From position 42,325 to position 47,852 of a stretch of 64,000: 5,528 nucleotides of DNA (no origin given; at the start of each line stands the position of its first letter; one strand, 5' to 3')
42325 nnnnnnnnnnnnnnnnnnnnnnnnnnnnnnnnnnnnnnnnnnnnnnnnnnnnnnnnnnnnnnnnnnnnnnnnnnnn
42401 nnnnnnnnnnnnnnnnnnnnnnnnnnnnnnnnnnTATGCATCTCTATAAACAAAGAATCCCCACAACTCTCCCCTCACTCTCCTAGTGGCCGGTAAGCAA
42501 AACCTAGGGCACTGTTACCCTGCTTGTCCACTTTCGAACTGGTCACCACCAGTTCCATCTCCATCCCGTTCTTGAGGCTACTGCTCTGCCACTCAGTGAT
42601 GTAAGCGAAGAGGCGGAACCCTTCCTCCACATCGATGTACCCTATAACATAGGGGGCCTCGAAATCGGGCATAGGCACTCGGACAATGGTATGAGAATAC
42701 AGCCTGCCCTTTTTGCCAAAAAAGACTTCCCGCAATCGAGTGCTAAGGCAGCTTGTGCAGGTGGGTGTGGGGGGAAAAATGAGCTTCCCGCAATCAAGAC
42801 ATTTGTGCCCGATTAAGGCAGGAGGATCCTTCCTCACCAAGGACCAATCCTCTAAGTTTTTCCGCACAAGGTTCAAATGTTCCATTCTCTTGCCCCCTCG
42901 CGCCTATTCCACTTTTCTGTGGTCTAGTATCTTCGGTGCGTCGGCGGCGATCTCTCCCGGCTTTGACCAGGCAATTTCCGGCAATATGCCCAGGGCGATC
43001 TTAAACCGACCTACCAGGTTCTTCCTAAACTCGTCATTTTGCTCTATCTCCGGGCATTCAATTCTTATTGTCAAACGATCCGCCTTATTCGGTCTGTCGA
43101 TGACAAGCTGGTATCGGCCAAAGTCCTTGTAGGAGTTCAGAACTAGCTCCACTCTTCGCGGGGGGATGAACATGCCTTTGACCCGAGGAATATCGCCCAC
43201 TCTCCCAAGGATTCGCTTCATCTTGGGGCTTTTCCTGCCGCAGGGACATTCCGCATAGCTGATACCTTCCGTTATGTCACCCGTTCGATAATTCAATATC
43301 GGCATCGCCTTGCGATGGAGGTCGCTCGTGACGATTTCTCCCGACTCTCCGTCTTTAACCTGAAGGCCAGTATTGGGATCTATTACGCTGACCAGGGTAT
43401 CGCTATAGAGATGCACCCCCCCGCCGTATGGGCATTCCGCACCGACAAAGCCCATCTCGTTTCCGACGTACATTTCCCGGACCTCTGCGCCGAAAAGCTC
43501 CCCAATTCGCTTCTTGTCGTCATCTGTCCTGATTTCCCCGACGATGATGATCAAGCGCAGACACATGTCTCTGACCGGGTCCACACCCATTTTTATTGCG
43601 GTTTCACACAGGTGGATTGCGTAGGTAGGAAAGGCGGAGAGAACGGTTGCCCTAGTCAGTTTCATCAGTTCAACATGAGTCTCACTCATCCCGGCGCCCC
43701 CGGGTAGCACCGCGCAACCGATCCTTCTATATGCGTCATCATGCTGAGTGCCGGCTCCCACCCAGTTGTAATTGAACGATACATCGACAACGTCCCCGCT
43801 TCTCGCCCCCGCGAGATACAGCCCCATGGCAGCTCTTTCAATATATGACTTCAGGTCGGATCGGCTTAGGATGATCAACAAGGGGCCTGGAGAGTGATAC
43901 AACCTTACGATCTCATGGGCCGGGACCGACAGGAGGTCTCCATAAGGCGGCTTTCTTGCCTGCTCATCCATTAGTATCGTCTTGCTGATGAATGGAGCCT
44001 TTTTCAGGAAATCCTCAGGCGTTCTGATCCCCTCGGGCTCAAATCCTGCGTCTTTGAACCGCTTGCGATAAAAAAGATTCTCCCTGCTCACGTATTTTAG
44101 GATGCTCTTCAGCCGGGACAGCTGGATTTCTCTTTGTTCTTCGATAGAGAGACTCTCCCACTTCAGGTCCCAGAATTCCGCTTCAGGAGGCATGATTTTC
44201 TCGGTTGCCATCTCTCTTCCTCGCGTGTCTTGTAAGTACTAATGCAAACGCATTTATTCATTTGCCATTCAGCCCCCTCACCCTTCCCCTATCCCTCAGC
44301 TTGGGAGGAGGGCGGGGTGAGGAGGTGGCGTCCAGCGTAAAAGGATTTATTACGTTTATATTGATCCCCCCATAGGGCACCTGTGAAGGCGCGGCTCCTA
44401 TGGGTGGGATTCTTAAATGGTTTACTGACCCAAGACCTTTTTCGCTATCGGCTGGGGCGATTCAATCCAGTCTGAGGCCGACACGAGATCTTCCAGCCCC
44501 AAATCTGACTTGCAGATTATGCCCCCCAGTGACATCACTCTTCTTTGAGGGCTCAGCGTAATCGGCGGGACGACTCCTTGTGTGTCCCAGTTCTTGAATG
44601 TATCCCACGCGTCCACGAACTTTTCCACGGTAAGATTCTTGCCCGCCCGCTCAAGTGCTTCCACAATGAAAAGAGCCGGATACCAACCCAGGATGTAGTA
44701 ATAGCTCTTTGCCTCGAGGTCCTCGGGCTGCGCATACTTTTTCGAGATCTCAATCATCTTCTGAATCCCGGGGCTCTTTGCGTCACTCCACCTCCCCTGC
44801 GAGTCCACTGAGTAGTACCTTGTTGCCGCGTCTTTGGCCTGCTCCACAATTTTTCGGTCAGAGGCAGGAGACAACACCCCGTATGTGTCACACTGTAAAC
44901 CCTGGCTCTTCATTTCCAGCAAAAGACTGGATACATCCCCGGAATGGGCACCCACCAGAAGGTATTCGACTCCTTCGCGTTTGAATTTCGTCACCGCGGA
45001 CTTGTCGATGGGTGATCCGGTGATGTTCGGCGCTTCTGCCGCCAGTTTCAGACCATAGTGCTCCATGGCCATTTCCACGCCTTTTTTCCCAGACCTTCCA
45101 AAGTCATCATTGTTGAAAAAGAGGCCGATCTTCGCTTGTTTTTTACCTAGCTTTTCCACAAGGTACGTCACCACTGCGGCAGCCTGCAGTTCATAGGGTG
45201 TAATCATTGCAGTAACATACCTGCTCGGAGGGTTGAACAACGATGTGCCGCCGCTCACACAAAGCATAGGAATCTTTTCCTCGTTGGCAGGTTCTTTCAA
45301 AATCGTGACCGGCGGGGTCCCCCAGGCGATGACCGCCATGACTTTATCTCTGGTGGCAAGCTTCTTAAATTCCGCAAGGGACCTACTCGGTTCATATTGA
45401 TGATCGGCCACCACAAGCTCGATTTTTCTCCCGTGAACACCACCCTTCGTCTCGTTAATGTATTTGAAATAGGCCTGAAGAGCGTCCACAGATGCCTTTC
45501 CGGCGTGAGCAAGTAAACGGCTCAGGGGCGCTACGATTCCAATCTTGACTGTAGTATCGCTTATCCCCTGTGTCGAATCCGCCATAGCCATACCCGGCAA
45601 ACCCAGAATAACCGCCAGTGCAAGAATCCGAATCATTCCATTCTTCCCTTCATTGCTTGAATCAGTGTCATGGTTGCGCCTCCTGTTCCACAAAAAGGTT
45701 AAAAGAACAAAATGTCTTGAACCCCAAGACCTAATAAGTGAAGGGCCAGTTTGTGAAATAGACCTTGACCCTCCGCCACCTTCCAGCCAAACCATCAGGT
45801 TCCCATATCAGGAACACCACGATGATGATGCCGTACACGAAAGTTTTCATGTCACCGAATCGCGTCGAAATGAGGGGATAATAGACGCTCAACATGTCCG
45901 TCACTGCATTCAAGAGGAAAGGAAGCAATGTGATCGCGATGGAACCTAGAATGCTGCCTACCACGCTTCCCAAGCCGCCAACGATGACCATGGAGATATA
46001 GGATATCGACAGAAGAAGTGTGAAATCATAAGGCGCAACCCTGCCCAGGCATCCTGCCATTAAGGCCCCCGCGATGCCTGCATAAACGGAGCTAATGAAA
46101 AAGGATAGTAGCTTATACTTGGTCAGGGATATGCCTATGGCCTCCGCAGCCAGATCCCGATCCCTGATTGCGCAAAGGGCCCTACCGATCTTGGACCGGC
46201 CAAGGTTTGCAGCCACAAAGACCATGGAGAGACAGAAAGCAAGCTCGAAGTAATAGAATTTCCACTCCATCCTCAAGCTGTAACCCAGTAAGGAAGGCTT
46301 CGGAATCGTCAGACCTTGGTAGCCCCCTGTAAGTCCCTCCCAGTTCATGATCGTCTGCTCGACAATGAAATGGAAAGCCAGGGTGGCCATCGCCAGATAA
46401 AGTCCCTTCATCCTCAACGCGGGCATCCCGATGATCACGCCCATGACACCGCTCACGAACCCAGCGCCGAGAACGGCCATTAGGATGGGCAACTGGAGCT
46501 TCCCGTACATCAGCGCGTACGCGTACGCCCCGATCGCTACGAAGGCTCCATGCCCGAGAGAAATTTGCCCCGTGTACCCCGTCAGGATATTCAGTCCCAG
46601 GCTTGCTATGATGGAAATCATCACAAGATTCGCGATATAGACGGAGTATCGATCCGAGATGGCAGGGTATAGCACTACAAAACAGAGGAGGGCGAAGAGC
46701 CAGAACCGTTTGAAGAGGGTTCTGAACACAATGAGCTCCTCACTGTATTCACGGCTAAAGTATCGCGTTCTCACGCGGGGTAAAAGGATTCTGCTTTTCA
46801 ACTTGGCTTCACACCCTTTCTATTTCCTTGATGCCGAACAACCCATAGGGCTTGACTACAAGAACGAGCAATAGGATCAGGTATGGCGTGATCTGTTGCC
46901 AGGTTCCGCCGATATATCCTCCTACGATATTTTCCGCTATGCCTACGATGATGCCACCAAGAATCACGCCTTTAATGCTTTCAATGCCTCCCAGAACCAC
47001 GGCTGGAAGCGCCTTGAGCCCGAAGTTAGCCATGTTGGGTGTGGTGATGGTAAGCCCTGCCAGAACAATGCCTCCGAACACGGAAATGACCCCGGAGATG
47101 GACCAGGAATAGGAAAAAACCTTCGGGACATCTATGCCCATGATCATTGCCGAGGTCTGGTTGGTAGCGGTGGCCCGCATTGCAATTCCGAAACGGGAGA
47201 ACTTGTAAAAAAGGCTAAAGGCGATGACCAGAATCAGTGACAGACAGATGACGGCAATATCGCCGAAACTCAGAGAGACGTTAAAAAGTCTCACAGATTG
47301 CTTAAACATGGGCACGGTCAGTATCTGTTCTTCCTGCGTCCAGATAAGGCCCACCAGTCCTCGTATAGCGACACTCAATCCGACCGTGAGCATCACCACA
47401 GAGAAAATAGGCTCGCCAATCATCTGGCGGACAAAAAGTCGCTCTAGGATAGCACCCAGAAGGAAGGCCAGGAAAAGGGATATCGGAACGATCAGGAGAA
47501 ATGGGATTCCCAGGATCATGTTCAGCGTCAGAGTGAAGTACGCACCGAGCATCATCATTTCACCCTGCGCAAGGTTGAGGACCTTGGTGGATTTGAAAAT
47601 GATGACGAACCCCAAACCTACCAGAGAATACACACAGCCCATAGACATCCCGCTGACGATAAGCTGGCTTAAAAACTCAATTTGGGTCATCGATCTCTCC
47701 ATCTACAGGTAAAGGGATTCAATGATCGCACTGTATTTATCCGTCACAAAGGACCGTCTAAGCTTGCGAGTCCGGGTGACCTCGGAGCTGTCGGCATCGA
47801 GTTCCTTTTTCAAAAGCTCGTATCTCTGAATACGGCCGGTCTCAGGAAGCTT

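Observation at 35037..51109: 15-gene sigma-54-dependent operon: Liv-type importer with embedded acyl-CoA synthetase, PaaK-type ligase, DUF35/thiolase, GlcD/HdrD-like redox pair, crotonase, two Cys-motif DUF proteins and an AbfD-like dehydratase (substrate unknown)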

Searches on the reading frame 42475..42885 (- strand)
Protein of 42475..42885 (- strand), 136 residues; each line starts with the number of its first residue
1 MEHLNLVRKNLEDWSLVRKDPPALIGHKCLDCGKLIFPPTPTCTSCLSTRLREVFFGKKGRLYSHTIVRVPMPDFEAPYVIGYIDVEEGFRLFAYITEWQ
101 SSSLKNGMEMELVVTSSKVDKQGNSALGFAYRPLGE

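Call 4: search_protein_families(library=pfam, proteins=[window:42475-42885:-], max_evalue=0.01)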
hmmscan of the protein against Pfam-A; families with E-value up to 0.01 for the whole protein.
window:42475-42885:- (136 aa): 2 families
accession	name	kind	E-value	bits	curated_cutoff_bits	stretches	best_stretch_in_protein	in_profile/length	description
PF01796.24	OB_ChsH2_C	-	1.4e-13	51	27.1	1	54-114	2-64/65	ChsH2, C-terminal OB-fold domain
PF12172.15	zf-ChsH2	-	3.2e-08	33.7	23.2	1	22-51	7-36/37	ChsH2, rubredoxin-like zinc ribbon domain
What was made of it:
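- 42475..42885 (-): DUF35 (Zn-ribbon + OB) thiolase partner. OB_ChsH2_C plus zf-ChsH2 (call 4).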

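Call 8: search_protein_families(library=ncbifam, proteins=[window:42475-42885:-], max_evalue=0.001)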
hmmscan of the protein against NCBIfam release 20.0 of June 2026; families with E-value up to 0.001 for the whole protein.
window:42475-42885:- (136 aa): 1 family
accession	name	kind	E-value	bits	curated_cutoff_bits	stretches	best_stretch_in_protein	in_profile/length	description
NF053627.1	BnzsclthlBbsAGT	equivalog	7.1e-20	71.5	250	1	20-131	32-142/145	benzoylsuccinyl-CoA thiolase subunit BbsA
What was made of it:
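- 42475..42885 (-): BbsA model 71.5 bits against a cut-off of 250 (call 8).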

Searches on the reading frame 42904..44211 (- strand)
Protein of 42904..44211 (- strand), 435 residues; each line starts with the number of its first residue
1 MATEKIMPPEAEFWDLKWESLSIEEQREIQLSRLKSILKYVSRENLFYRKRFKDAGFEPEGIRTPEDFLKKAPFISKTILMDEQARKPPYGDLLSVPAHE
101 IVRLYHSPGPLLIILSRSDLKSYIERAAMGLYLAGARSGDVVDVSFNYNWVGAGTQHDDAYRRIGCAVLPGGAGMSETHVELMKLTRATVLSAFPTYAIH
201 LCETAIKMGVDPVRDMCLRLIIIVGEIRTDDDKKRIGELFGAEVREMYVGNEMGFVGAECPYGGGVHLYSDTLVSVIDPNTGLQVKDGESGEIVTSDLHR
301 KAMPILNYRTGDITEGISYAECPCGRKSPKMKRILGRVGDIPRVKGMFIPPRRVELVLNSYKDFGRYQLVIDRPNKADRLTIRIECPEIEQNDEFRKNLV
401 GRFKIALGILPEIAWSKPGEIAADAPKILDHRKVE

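Call 4: search_protein_families(library=pfam, proteins=[window:42904-44211:-], max_evalue=0.01)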
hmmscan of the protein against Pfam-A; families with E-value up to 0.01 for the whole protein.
window:42904-44211:- (435 aa): 2 families
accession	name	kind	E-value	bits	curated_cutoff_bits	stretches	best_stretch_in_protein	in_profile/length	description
PF14535.12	AMP-binding_C_2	-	5.1e-08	33.5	25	1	347-426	2-87/96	AMP-binding enzyme C-terminal domain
PF00501.34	AMP-binding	-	9.7e-06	25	29.9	1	175-295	242-374/384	AMP-binding enzyme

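Call 8: search_protein_families(library=ncbifam, proteins=[window:42904-44211:-], max_evalue=0.001)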
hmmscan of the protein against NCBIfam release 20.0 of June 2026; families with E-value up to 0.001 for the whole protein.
window:42904-44211:- (435 aa): 7 families
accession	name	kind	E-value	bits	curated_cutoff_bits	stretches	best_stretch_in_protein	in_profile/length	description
NF041878.1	paak_haloarch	equivalog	3.1e-59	200.7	700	1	19-422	6-413/427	phenylacetate--CoA ligase PaaK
TIGR02155.1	PA_CoA_ligase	equivalog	9.4e-53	179.2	646.3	1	19-404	1-391/422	phenylacetate--CoA ligase PaaK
NF053551.1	FlxY_rubin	equivalog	1e-45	156.2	520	1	21-422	4-406/424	flexirubin biosynthesis putative acyl-CoA ligase FlxY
NF045666.1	DVU1553_fam_AMP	equivalog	2e-35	122.5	300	1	19-338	16-331/331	DVU_1553 family AMP-dependent CoA ligase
TIGR03335.1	F390_ftsA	equivalog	1.7e-27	96.2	458.7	1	32-328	20-320/445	coenzyme F390 synthetase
NF041217.1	BagE_FevW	exception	8.1e-26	90.9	800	1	139-391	111-363/424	bagremycin/ferroverdin synthetase BagE/FevW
TIGR02304.1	aden_form_hyp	equivalog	3e-09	36.4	251.9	1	214-343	210-331/430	F390 synthetase-related protein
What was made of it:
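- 42904..44211 (-): PaaK-family acyl-CoA ligase (not a true PaaK). PaaK equivalogs score 179-201 bits against cut-offs of 646-700 (call 8).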

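Call 33: search_solved_structures(query=window:42904-44211:-, max_evalue=0.00001)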
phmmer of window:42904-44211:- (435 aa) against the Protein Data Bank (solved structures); distinct sequences matched with E-value up to 0.00001: 8.
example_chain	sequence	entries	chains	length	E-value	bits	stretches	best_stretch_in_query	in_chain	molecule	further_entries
4r1l_A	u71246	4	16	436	5.1e-57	196.9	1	11-424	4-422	Phenylacetate-coenzyme A ligase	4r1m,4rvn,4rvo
2y27_A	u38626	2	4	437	1.9e-43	152.2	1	19-390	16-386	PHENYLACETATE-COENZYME A LIGASE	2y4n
6hdw_A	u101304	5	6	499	5.4e-43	150.7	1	6-433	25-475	2-hydroxyisobutyryl-CoA synthetase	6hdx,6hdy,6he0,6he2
2y4o_A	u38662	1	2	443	1.1e-38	136.6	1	19-387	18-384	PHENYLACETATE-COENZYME A LIGASE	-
6wuq_A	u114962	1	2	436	5.5e-23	84.8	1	24-404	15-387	AjiA1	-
6siw_B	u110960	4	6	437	7e-22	81.1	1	24-421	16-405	PaaK-like ligase (AMP-dependent synthetase and ligase) | AMP-dependent synthetase and ligase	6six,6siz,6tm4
6siw_A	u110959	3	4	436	7e-22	81.1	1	24-421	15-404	PaaK-like ligase (AMP-dependent synthetase and ligase) | AMP-dependent synthetase and ligase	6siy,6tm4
9s3l_A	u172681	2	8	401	2.8e-20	75.9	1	32-337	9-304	Phenylacetate-CoA ligase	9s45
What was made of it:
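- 42904..44211 (-): PDB hits: 4r1l E=5e-57; 2-hydroxyisobutyryl-CoA synthetase 6hdw E=5e-43 (call 33).
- On Phenylacetate-CoA ligase (PaaK): It belongs to the wider PaaK-like fold family only (call 33).
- The PaaK-family ligase is related to a ligase for a small hydroxy-acid, 2-hydroxyisobutyrate (6hdw, call 33).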

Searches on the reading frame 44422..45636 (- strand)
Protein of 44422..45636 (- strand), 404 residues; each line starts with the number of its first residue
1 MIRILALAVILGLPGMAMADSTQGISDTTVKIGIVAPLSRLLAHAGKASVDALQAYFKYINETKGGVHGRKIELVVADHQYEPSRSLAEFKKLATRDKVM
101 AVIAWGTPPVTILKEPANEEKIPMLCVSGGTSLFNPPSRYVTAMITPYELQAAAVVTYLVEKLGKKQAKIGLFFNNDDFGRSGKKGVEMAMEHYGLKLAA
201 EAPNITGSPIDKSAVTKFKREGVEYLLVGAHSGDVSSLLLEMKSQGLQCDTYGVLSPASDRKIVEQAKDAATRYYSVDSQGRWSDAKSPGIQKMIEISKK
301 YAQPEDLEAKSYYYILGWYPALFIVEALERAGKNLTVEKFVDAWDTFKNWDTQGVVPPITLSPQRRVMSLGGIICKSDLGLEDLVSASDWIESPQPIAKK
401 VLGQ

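Call 4: search_protein_families(library=pfam, proteins=[window:44422-45636:-], max_evalue=0.01)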
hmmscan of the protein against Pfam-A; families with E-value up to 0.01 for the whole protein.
window:44422-45636:- (404 aa): 3 families
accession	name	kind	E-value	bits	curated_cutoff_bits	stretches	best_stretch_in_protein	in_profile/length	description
PF13458.12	Peripla_BP_6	-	1.6e-51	176.4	31.7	1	29-362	1-323/343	Periplasmic binding protein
PF01094.35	ANF_receptor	-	2.2e-12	47.2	25.4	1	56-347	9-307/353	Receptor family ligand binding region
PF13433.12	Peripla_BP_5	-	7.7e-07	29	27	1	30-103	1-73/363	Periplasmic binding protein domain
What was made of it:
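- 44422..45636 (-): Periplasmic substrate-binding protein (Peripla_BP_6). Peripla_BP_6 E=2e-51 (call 4).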

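Call 8: search_protein_families(library=ncbifam, proteins=[window:44422-45636:-], max_evalue=0.001)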
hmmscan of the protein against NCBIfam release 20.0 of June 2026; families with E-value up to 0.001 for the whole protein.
window:44422-45636:- (404 aa): 3 families
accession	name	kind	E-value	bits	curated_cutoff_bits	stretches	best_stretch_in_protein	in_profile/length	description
NF011933.0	PRK15404.1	subfamily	1.4e-11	44.1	477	1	17-271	15-265/370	high-affinity branched-chain amino acid ABC transporter substrate-binding protein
TIGR03407.1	urea_ABC_UrtA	exception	2.9e-06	26.4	492.75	1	30-255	1-224/361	urea ABC transporter substrate-binding protein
TIGR03669.1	urea_ABC_arch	equivalog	3e-05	23.2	494.8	1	30-169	1-138/375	urea ABC transporter substrate-binding protein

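Call 32: search_solved_structures(query=window:44422-45636:-, max_evalue=0.00001)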
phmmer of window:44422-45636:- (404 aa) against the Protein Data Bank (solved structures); distinct sequences matched with E-value up to 0.00001: 11.
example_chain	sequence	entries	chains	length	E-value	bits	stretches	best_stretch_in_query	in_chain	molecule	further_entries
4n03_A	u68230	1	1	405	2.1e-31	112.7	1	23-355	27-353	ABC-type branched-chain amino acid transport systems periplasmic component-like protein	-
3lkb_A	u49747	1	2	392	4.3e-22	82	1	45-333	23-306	Probable branched-chain amino acid ABC transporter, amino acid binding protein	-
3lop_A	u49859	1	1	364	1.9e-12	50.2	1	36-354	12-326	Substrate binding periplasmic protein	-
4ey3_A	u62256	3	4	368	4.1e-10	42.6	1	27-272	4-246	Twin-arginine translocation pathway signal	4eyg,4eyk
4gnr_A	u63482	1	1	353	2.4e-09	40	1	25-267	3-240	ABC transporter substrate-binding protein-branched chain amino acid transport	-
4kv7_A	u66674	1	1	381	2.7e-08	36.6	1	30-199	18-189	Probable leucine/isoleucine/valine-binding protein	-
4obb_A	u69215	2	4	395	5e-08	35.7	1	26-248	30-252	Amino acid/amide ABC transporter substrate-binding protein, HAAT family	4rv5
4nqr_A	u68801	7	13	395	5.2e-08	35.6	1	26-248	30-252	Amino acid/amide ABC transporter substrate-binding protein, HAAT family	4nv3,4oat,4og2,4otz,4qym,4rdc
3eaf_A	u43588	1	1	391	1.7e-07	34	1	29-200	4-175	ABC transporter, substrate binding protein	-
7ylt_B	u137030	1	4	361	1.2e-06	31.1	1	30-201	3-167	Putative ABC transporter, substrate-binding protein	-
8tg1_A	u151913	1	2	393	4.8e-06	29.2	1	17-296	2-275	Extracellular ligand-binding receptor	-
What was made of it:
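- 44422..45636 (-): Best solved relative 4n03, E=2e-31 (call 32).
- The best solved relative of the binding protein is 4n03 (call 32), recalled as a fatty-acid binder.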

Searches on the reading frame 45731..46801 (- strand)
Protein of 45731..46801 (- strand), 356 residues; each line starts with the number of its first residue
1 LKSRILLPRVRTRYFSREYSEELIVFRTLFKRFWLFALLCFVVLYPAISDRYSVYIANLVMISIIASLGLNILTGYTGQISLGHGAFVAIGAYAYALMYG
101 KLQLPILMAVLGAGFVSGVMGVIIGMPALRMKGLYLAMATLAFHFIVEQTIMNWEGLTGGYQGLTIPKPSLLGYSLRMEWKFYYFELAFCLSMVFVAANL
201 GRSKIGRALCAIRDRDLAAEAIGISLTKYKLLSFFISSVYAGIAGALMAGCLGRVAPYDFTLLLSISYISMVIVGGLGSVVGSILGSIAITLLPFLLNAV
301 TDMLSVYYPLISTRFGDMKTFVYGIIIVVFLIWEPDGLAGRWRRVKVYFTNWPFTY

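Call 4: search_protein_families(library=pfam, proteins=[window:45731-46801:-], max_evalue=0.01)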
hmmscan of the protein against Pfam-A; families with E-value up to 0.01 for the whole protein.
window:45731-46801:- (356 aa): 1 family
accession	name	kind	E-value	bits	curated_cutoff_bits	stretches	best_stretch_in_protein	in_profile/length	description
PF02653.21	BPD_transp_2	-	5.3e-44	150.8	26.8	1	54-331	3-269/269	Branched-chain amino acid transport system / permease component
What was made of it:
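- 45731..46801 (-): ABC permease (LivM-like). BPD_transp_2 E=5e-44 (call 4).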

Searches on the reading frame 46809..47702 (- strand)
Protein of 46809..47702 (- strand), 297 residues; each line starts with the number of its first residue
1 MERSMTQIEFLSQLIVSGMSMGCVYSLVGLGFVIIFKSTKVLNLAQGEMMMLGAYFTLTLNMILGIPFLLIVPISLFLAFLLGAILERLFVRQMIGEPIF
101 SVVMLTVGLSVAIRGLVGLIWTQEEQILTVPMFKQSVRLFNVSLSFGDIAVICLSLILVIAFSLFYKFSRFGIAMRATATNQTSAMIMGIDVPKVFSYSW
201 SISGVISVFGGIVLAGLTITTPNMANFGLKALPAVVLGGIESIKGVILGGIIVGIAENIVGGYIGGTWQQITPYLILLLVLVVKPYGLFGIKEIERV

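Call 4: search_protein_families(library=pfam, proteins=[window:46809-47702:-], max_evalue=0.01)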
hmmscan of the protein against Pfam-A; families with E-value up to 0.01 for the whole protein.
window:46809-47702:- (297 aa): 1 family
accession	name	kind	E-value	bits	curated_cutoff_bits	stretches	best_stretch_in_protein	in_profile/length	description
PF02653.21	BPD_transp_2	-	3.3e-34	118.7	26.8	1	15-281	2-269/269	Branched-chain amino acid transport system / permease component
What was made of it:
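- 46809..47702 (-): ABC permease (LivH-like). BPD_transp_2 E=3e-34 (call 4).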
